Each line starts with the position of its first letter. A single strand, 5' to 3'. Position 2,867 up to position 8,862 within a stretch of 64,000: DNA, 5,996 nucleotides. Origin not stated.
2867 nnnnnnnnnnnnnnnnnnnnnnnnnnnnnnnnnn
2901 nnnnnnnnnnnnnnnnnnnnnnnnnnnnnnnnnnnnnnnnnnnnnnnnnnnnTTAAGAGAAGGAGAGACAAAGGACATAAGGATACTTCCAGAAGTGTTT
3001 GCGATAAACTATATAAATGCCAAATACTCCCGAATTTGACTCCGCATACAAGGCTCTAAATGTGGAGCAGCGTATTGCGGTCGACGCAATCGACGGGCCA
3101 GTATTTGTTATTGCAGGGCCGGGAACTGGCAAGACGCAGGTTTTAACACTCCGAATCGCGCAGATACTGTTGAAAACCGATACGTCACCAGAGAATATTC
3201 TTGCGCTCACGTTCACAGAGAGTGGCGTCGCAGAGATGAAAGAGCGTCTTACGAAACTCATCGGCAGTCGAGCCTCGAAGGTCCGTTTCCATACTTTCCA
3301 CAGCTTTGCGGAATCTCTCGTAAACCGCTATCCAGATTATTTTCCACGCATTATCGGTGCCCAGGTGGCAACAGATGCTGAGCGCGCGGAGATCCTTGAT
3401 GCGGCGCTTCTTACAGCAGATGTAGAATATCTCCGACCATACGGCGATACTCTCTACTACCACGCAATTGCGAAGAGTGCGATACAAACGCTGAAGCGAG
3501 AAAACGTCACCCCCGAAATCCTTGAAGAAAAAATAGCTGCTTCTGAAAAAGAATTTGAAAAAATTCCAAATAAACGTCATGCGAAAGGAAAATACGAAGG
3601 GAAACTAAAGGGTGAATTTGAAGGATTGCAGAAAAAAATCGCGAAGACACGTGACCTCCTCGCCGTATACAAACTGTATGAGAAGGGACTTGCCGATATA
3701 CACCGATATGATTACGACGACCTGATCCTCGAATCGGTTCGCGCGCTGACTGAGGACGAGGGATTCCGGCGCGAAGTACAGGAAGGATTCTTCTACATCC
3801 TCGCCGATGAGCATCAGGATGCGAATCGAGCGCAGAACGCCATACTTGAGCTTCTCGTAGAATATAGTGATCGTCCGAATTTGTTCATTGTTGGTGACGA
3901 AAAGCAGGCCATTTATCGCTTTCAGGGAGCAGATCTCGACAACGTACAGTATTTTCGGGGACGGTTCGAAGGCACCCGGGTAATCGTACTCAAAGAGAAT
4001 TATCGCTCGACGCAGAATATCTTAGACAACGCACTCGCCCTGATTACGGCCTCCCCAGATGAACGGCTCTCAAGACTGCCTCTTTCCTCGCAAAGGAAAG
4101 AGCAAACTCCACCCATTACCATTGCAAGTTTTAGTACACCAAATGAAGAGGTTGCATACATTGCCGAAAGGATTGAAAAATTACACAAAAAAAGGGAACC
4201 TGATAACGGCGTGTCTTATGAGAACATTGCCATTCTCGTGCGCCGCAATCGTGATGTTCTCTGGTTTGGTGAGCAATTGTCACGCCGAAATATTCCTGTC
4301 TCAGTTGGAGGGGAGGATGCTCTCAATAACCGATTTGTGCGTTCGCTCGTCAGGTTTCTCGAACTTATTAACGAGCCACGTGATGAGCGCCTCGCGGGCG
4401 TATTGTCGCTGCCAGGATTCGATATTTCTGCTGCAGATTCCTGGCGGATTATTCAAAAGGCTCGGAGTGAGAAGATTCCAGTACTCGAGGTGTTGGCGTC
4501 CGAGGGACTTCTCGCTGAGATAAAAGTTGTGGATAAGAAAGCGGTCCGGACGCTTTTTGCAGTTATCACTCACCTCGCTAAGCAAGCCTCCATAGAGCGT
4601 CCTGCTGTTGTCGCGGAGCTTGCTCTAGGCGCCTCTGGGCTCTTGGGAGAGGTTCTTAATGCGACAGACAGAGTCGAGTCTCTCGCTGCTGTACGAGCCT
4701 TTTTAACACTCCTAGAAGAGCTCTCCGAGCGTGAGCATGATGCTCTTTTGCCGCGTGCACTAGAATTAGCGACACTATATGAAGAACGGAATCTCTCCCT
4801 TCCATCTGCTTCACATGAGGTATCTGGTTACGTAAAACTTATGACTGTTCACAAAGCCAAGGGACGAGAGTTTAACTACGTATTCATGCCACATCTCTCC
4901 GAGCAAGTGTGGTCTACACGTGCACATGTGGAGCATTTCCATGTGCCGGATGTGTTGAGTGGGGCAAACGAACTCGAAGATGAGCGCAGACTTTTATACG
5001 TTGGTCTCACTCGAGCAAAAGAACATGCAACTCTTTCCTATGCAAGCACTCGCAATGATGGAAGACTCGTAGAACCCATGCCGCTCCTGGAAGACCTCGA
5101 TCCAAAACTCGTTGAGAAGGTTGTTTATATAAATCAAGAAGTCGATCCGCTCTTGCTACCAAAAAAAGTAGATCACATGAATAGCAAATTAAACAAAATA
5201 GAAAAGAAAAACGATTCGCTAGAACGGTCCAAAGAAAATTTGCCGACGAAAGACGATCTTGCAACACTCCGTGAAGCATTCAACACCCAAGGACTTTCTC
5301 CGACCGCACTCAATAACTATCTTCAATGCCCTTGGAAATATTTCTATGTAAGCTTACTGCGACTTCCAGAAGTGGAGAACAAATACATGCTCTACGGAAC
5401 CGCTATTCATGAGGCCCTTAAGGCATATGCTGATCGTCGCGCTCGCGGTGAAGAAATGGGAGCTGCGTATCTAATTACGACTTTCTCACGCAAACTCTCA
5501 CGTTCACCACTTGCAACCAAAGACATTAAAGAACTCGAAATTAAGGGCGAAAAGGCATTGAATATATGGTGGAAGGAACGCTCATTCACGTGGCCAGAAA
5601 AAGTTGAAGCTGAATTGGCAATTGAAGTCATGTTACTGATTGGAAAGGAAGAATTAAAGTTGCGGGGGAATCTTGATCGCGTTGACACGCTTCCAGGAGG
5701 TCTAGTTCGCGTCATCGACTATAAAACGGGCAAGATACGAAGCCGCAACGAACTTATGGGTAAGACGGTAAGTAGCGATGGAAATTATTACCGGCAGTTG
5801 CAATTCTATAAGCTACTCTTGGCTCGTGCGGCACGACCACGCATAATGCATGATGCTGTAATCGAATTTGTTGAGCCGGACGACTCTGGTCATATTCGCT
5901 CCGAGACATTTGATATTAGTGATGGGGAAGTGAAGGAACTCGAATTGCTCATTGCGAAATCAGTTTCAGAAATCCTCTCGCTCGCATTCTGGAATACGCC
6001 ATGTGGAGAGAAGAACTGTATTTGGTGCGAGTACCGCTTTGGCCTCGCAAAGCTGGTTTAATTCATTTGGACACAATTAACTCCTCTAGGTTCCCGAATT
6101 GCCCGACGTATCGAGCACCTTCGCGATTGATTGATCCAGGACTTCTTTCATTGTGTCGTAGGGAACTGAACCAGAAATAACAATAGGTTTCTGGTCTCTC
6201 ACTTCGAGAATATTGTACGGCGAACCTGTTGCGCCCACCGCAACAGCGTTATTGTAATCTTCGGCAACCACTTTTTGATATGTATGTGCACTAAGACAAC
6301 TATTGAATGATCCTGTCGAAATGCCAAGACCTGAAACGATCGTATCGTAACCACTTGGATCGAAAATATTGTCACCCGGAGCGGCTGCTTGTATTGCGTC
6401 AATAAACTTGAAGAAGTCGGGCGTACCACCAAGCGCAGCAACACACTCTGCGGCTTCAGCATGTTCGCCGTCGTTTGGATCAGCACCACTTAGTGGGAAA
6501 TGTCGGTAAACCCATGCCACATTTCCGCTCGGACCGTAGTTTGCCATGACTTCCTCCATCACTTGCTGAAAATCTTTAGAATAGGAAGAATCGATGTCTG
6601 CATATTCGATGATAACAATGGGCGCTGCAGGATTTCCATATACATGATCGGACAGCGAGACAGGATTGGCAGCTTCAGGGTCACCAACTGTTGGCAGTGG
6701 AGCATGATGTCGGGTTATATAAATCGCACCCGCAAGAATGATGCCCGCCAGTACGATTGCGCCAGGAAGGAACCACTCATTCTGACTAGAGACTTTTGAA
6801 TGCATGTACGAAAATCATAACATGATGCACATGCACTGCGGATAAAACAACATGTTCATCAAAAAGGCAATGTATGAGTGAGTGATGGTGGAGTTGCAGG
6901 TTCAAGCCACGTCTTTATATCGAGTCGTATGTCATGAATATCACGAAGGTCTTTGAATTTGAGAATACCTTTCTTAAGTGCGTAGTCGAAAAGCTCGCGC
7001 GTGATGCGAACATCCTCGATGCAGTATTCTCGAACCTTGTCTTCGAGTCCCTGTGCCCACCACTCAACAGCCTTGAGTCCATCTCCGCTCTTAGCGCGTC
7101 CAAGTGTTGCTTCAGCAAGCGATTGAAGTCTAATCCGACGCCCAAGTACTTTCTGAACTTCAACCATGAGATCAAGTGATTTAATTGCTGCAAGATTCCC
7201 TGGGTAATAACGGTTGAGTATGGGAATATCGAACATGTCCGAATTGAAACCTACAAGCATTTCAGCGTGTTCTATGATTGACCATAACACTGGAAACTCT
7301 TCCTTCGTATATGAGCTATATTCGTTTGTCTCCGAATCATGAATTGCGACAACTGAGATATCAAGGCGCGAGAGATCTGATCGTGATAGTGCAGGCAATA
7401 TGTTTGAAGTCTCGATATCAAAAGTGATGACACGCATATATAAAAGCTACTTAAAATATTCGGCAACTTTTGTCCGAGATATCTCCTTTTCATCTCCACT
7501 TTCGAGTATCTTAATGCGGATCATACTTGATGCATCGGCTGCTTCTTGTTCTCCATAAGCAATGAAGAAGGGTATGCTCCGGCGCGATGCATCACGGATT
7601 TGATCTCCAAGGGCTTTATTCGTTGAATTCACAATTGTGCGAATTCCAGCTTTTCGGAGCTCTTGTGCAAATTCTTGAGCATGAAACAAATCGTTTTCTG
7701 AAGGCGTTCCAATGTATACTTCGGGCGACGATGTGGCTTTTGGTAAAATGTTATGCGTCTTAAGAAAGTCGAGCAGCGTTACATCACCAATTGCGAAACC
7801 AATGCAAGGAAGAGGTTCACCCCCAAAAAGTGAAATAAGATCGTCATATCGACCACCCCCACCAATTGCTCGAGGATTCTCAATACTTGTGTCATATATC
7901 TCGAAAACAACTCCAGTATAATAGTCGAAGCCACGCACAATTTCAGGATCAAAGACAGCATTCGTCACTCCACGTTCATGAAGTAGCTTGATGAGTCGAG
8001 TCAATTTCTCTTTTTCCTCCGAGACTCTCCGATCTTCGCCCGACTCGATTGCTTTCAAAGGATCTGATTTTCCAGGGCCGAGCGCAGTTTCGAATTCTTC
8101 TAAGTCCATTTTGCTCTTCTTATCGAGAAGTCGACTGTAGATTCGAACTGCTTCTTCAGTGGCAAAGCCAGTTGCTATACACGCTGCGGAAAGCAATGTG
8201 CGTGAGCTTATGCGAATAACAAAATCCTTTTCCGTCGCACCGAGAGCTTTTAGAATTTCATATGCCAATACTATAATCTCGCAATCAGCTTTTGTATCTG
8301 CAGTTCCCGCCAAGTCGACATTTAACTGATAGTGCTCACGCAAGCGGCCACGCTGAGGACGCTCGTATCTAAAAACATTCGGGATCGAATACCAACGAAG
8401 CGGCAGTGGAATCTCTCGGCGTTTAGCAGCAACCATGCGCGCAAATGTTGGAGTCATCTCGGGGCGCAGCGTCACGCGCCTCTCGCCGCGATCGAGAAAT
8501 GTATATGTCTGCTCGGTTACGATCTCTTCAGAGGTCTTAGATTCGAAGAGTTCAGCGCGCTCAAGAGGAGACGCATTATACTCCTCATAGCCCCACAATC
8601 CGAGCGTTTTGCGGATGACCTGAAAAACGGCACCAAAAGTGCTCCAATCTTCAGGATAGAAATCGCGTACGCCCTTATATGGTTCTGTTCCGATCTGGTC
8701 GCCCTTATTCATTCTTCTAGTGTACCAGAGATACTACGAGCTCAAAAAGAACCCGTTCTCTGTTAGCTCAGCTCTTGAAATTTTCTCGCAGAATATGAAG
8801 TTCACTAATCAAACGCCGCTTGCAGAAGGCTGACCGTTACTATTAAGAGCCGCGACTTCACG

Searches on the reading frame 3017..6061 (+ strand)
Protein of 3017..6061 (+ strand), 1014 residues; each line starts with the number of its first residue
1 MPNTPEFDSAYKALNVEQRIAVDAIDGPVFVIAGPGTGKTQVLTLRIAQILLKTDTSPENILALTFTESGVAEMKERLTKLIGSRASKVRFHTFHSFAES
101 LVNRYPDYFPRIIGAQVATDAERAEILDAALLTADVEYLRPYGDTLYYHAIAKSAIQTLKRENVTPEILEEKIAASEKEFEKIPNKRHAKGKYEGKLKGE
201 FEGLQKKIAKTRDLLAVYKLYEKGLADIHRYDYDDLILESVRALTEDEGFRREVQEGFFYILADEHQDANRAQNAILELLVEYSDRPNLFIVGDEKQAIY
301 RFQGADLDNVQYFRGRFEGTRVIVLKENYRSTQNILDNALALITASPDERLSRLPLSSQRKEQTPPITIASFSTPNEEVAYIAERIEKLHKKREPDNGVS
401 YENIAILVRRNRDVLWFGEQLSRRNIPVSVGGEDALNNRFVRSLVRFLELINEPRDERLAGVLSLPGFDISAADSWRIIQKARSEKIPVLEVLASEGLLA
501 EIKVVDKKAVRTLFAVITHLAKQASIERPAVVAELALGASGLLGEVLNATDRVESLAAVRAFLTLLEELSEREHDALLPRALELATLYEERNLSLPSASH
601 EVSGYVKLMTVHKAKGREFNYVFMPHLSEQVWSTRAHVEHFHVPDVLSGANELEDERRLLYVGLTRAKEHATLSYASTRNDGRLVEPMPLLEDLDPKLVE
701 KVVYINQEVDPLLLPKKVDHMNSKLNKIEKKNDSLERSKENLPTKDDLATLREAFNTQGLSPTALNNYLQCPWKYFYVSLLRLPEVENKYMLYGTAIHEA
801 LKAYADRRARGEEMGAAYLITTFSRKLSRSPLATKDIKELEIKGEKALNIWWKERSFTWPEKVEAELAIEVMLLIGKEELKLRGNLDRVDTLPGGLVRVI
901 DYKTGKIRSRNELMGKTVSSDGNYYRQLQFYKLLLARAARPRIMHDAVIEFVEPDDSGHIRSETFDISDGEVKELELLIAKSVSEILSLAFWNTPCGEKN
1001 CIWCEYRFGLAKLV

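Call 29: search_protein_families(library=pfam, proteins=[window:3017-6061:+], max_evalue=0.00001)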
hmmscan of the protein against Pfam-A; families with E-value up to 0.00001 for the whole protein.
window:3017-6061:+ (1014 aa): 5 families
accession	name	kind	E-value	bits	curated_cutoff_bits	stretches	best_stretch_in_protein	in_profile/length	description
PF00580.27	UvrD-helicase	-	1.3e-57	196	23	1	14-317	1-270/271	UvrD/REP helicase N-terminal domain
PF13361.12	UvrD_C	-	8.6e-39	134.4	25.6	1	323-677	1-349/350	UvrD-like helicase C-terminal domain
PF12705.13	PDDEXK_1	-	9e-26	91.7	22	1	760-1007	2-243/247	PD-(D/E)XK nuclease superfamily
PF13245.12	AAA_19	-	2e-16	60.8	25.1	1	18-302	1-133/134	AAA domain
PF13538.12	UvrD_C_2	-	2.1e-11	44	27.4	0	649-673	27-51/52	UvrD-like helicase C-terminal domain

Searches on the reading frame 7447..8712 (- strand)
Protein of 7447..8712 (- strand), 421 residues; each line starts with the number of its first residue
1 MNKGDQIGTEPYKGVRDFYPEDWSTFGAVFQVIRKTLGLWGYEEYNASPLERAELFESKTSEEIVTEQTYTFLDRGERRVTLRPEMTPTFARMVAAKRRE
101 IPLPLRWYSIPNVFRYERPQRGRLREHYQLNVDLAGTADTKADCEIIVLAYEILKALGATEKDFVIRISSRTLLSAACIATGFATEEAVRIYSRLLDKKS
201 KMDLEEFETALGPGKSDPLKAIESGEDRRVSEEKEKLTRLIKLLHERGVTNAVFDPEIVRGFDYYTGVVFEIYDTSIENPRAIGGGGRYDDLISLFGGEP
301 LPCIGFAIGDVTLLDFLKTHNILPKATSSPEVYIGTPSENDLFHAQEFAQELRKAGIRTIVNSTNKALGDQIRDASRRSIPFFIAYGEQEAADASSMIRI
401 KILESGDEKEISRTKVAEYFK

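Call 29: search_protein_families(library=pfam, proteins=[window:7447-8712:-], max_evalue=0.00001)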
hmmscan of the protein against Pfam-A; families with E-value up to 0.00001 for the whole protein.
window:7447-8712:- (421 aa): 3 families
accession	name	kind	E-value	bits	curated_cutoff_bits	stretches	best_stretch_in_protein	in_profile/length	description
PF13393.11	tRNA-synt_His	-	1.8e-47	162.6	25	1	14-308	1-303/308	Histidyl-tRNA synthetase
PF03129.25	HGTP_anticodon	-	2.8e-12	47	21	1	344-421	17-92/94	Anticodon binding domain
PF00587.30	tRNA-synt_2b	-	6.1e-11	43.1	29.3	1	70-283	1-131/179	tRNA synthetase class II core domain (G, H, P, S and T)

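Call 32: find_homologous_proteins(query=window:7447-8712:-, max_evalue=1e-50)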
Query window:7447-8712:- (421 aa): 7996 proteins with E <= 1e-50 among 8000 candidates; the best 120 are listed.
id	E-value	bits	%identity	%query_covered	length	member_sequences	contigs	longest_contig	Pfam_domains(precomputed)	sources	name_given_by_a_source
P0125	1.2e-278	942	100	100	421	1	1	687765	PF13393.12,PF03129.26,PF00587.31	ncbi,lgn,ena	-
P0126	2.2e-203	694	72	99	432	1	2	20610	PF13393.12,PF03129.26,PF00587.31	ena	-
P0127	2.8e-203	693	74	98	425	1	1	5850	PF13393.12,PF03129.26,PF00587.31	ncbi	-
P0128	7.0e-203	692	74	98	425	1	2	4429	PF13393.12,PF03129.26,PF00587.31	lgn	-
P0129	6.7e-202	689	72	100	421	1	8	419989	PF13393.12,PF03129.26,PF00587.31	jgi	jgi:histidyl-tRNA synthetase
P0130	7.8e-201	685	72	98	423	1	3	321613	PF13393.12,PF03129.26,PF00587.31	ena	-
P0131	1.8e-199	681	72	99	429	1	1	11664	PF13393.12,PF03129.26,PF00587.31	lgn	-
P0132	3.2e-199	680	71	99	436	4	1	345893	PF13393.12,PF03129.26,PF00587.31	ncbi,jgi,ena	jgi:histidyl-tRNA synthetase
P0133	1.4e-198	678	73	97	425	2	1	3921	PF13393.12,PF03129.26,PF00587.31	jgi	jgi:histidyl-tRNA synthetase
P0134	7.9e-198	676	72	95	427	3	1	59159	PF13393.12,PF03129.26,PF00587.31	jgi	jgi:histidyl-tRNA synthetase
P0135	1.5e-197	675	71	99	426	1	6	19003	PF13393.12,PF03129.26,PF00587.31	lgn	-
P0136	3.1e-197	674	72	99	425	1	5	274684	PF13393.12,PF03129.26,PF00587.31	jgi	jgi:histidyl-tRNA synthetase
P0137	4.5e-197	673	70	98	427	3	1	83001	PF13393.12,PF03129.26,PF00587.31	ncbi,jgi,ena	jgi:histidyl-tRNA synthetase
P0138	1.0e-196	672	70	99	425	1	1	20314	PF13393.12,PF03129.26,PF00587.31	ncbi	-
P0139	1.2e-196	672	71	98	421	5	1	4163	PF13393.12,PF03129.26,PF01409.26,PF00587.31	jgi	jgi:histidyl-tRNA synthetase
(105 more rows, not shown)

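Call 50: find_encoding_contigs(protein=P0125, flank=1000, max_places=6)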
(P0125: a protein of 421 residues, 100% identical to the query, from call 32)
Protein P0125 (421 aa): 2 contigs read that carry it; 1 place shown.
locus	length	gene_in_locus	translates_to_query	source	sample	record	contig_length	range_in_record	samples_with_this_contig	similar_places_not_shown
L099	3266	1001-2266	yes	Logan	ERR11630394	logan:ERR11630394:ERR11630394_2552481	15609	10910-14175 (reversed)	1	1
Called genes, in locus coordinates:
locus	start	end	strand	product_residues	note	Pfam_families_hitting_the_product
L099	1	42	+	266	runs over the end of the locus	PF05175:MTS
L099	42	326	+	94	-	-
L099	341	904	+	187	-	PF03703:bPH_2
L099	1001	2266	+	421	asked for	PF13393:tRNA-synt_His, PF00587:tRNA-synt_2b, PF03129:HGTP_anticodon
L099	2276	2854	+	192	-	PF13482:RNase_H_2, PF10108:DNA_pol_B_exo2 (faint)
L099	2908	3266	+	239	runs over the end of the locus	PF18400:Thioredoxin_12 (faint), PF13462:Thioredoxin_4, PF01323:DSBA (weak)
